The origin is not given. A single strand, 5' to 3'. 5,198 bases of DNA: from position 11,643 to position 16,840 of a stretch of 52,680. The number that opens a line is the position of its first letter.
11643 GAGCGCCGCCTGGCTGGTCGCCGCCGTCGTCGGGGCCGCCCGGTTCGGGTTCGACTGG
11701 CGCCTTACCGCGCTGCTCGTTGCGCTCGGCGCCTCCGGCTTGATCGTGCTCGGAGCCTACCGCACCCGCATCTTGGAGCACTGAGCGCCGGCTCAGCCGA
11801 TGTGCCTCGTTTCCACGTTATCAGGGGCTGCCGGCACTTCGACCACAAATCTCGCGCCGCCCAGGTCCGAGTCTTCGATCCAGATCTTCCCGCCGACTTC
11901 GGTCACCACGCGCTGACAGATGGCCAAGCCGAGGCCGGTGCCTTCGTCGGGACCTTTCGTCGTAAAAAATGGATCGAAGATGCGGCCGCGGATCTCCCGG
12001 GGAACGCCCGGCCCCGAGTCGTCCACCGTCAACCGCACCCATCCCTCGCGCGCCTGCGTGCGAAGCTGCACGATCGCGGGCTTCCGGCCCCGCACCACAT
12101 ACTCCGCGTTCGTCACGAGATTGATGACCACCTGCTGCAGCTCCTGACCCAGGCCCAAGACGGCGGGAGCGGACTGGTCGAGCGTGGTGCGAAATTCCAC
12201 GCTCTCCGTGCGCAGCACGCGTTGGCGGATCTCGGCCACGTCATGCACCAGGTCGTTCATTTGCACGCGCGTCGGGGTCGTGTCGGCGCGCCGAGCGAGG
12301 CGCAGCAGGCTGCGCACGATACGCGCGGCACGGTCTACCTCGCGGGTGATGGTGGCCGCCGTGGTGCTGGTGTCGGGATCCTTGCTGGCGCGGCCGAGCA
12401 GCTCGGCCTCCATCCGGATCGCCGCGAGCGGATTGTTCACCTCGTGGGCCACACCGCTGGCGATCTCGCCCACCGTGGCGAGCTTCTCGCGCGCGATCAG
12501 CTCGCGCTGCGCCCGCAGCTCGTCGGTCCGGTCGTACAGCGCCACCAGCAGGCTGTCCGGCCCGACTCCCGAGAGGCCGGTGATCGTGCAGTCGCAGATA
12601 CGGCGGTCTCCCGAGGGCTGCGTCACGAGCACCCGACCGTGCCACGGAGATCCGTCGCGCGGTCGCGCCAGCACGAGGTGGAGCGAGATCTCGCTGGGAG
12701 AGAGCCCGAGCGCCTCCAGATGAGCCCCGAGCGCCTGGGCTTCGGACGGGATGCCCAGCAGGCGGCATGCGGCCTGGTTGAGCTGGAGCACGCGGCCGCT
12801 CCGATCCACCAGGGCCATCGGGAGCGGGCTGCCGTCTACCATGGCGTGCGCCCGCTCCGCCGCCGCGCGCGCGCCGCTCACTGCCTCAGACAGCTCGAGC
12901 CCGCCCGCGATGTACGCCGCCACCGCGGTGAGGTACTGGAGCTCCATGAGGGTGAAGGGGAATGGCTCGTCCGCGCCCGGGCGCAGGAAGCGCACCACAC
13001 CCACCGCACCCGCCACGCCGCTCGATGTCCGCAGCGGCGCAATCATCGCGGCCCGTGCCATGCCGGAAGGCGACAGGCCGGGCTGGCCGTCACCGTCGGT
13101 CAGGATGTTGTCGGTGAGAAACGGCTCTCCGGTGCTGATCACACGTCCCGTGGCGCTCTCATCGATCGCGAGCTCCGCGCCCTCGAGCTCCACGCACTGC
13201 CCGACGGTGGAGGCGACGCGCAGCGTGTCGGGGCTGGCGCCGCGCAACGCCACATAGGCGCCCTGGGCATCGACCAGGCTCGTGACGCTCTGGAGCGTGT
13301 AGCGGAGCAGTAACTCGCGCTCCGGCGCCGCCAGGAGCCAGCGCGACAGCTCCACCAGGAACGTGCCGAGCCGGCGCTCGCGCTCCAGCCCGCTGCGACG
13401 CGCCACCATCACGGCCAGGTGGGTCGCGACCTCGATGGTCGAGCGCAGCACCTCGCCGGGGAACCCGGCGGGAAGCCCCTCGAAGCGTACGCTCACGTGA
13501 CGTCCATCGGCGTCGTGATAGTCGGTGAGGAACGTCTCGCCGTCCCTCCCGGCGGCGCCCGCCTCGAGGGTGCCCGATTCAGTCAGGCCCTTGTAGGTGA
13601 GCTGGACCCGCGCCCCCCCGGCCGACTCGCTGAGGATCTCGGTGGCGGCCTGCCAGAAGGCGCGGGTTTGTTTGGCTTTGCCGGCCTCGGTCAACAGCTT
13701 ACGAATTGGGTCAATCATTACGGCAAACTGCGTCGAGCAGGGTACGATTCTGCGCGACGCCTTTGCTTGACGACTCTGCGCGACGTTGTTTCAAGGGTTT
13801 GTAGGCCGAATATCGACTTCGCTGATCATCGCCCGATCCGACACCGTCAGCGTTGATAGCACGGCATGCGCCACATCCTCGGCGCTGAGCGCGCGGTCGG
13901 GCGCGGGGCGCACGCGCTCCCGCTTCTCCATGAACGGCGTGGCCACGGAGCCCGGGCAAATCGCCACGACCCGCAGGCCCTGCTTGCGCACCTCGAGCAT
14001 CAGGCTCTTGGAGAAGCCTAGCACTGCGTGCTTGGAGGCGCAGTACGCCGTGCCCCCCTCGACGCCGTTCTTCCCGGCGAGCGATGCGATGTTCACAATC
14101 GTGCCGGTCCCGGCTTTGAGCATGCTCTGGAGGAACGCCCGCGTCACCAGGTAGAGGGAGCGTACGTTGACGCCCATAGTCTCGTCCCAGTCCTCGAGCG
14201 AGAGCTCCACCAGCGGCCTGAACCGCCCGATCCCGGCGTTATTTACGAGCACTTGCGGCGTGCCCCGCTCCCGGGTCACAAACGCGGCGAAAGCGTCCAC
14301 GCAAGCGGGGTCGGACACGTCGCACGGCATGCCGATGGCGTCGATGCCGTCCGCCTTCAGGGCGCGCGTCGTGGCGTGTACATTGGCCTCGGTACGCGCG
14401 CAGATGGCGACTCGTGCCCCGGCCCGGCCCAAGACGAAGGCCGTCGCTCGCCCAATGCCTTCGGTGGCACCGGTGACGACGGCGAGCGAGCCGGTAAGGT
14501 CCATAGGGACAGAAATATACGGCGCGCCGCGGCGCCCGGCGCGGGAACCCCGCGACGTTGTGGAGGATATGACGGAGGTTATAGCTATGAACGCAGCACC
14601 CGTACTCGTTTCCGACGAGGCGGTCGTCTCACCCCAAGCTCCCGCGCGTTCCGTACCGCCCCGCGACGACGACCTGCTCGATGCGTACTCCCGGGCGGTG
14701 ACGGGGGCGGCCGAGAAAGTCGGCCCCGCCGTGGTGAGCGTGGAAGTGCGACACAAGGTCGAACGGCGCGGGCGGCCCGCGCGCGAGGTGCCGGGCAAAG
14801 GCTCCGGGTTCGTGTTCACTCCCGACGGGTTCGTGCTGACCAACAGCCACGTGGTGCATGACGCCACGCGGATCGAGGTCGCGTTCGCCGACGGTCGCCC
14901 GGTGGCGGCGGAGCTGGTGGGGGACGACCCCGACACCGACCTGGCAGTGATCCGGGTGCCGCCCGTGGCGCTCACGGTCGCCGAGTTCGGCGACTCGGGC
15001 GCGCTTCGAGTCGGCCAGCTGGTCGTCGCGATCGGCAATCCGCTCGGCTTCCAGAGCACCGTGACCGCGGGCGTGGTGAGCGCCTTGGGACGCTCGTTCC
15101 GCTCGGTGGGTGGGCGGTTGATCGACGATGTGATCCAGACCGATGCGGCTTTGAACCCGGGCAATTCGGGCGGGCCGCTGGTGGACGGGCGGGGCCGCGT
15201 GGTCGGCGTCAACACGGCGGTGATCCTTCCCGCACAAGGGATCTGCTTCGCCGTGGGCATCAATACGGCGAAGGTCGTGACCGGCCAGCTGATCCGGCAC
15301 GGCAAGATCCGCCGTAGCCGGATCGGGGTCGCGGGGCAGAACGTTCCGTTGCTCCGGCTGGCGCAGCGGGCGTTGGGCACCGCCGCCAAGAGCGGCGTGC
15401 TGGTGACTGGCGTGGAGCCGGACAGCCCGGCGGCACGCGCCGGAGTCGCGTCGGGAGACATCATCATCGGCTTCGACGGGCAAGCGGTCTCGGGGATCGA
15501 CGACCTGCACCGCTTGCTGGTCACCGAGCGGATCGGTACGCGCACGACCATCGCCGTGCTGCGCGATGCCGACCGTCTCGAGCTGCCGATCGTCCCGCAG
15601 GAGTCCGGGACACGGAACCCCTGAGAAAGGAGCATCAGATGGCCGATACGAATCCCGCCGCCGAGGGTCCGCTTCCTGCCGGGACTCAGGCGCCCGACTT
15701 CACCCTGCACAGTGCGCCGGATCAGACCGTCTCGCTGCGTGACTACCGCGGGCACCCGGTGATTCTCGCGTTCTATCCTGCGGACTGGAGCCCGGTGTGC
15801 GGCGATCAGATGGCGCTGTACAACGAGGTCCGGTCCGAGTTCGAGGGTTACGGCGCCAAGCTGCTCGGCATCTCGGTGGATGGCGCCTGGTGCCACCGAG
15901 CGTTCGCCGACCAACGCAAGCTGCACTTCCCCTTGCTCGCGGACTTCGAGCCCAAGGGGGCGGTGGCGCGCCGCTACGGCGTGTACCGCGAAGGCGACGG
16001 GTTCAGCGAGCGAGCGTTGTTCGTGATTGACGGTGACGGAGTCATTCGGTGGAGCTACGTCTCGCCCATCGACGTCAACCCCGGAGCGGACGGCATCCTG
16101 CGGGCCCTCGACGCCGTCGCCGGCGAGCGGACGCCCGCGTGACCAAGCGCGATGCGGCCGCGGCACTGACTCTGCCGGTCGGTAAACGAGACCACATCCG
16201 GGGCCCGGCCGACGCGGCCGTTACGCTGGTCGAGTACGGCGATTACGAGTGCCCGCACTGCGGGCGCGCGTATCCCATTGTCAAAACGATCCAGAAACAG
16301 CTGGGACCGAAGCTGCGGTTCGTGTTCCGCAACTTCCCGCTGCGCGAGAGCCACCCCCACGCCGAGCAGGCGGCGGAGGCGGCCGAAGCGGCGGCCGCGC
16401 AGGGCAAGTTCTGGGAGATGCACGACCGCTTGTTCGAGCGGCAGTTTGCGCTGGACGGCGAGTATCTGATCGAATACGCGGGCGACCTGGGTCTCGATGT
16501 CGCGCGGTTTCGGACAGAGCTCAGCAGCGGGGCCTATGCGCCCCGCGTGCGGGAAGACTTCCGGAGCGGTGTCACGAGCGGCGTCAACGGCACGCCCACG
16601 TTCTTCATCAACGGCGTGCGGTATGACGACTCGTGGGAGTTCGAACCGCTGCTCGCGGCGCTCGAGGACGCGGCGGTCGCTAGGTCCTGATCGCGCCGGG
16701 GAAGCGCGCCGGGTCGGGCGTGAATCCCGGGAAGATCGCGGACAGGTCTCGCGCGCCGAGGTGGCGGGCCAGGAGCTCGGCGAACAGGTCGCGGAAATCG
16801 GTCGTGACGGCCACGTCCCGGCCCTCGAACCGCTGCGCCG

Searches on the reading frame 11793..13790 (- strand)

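Call 50: search_protein_families(library=pfam, max_evalue=0.0001, proteins=[window:11793-13790:-])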
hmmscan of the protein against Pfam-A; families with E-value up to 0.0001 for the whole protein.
window:11793-13790:- (665 aa): 7 families
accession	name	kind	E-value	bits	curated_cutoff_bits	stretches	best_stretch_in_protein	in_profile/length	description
PF02518.31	HATPase_c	-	1.4e-23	83.9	26.4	1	549-655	4-110/111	Histidine kinase-, DNA gyrase B-, and HSP90-like ATPase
PF00512.31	HisKA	-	2.6e-13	50.3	26.9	1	441-501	3-63/66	His Kinase A (phospho-acceptor) domain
PF13185.12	GAF_2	-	2.4e-08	34.7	28.6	1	161-298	7-135/136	GAF domain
PF13492.12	GAF_3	-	1.7e-07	32.1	27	1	160-299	4-128/129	GAF domain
PF13188.13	PAS_8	-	5.4e-07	29.7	21.8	1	313-353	2-42/65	PAS domain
PF00989.32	PAS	-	3.6e-06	27.4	22.6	1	315-360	4-48/113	PAS fold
PF13426.13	PAS_9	-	4.5e-06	27.3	27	1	324-408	3-86/103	PAS domain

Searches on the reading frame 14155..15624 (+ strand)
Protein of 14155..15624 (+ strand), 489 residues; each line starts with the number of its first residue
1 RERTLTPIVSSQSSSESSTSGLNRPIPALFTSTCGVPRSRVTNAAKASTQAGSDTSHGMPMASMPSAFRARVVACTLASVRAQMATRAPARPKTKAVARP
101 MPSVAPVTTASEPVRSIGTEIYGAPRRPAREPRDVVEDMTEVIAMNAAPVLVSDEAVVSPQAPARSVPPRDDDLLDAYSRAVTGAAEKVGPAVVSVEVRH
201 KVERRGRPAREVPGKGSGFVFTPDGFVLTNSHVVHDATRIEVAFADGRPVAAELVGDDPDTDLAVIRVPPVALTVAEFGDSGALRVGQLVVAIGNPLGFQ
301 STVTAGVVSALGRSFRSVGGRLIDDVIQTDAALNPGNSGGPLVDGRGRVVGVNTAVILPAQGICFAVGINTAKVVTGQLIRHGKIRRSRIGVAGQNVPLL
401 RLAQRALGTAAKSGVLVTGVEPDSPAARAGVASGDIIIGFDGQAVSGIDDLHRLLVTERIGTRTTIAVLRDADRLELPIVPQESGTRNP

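Call 50: search_protein_families(library=pfam, max_evalue=0.0001, proteins=[window:14155-15624:+])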
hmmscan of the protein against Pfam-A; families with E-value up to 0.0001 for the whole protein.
window:14155-15624:+ (489 aa): 5 families
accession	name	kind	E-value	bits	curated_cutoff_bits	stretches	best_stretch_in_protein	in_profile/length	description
PF13365.12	Trypsin_2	-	9.5e-37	127.4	27.6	1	216-352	1-144/144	Trypsin-like peptidase domain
PF13180.12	PDZ_2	-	1.1e-13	51.7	27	1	411-477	10-76/80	PDZ domain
PF00089.32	Trypsin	-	1.8e-13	51.3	20.6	1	217-366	28-208/220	Trypsin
PF17820.7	PDZ_6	-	2.7e-11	43.5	27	1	417-470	2-54/54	PDZ domain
PF00595.29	PDZ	-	4.2e-06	27.5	23.2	1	388-460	10-72/81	PDZ domain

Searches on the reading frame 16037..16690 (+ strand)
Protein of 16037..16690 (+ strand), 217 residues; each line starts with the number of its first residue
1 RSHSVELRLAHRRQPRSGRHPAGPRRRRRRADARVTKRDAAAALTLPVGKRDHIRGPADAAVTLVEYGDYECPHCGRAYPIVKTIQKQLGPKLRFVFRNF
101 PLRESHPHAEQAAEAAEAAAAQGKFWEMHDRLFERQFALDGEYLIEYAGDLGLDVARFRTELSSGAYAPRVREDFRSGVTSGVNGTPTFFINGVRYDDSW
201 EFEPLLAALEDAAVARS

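Call 50: search_protein_families(library=pfam, max_evalue=0.0001, proteins=[window:16037-16690:+])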
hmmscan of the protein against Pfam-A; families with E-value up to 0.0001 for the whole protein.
window:16037-16690:+ (217 aa): 2 families
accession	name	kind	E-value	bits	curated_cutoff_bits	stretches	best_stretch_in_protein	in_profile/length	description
PF13462.12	Thioredoxin_4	-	1.2e-25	91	23.2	1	51-211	4-165/165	Thioredoxin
PF01323.26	DSBA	-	1.7e-20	74.1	25.6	1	63-200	1-181/191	DSBA-like thioredoxin domain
